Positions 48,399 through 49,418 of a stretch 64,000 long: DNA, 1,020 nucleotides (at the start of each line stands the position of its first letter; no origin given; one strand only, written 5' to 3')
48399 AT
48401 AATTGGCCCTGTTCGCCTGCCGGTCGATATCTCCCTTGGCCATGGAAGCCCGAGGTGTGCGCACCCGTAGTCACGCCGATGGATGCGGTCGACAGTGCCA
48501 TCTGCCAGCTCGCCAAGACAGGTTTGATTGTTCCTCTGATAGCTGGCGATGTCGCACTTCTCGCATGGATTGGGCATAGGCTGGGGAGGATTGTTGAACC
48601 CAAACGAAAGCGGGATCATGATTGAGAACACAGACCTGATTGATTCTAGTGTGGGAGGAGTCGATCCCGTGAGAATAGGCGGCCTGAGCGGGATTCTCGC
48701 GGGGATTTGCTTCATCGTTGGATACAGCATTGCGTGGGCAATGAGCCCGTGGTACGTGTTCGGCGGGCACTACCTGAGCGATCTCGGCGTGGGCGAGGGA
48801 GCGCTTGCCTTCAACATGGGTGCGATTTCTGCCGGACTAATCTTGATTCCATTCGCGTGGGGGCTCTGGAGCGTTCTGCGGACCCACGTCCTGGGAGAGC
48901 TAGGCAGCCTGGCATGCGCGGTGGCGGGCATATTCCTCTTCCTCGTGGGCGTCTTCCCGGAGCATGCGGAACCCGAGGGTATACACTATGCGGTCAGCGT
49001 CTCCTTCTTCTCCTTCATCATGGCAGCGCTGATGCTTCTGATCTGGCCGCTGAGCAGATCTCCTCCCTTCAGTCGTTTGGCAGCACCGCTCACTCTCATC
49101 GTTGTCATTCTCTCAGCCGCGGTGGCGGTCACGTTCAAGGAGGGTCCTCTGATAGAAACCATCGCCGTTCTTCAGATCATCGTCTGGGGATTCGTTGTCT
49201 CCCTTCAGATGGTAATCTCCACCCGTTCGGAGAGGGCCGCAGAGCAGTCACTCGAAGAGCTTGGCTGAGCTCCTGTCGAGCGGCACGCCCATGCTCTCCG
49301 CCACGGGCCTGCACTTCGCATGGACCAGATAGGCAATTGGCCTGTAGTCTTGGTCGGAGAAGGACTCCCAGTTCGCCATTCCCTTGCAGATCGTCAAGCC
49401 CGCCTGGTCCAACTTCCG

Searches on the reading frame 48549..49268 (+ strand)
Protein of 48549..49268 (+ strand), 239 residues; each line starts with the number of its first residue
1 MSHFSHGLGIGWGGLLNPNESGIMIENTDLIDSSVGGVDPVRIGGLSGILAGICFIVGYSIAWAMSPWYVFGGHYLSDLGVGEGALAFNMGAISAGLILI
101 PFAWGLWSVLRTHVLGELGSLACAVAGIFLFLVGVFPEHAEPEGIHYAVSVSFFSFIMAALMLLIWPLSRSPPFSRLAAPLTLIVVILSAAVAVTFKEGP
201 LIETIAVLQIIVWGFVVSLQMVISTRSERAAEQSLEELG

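Call 21: search_protein_families(library=pfam, proteins=[window:48549-49268:+], max_evalue=0.01)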
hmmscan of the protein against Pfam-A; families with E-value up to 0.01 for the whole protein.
window:48549-49268:+ (239 aa): 1 family
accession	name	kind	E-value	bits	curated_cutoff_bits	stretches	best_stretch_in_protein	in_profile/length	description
PF06197.19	DUF998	-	1e-18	68.1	30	1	49-219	1-183/184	Protein of unknown function (DUF998)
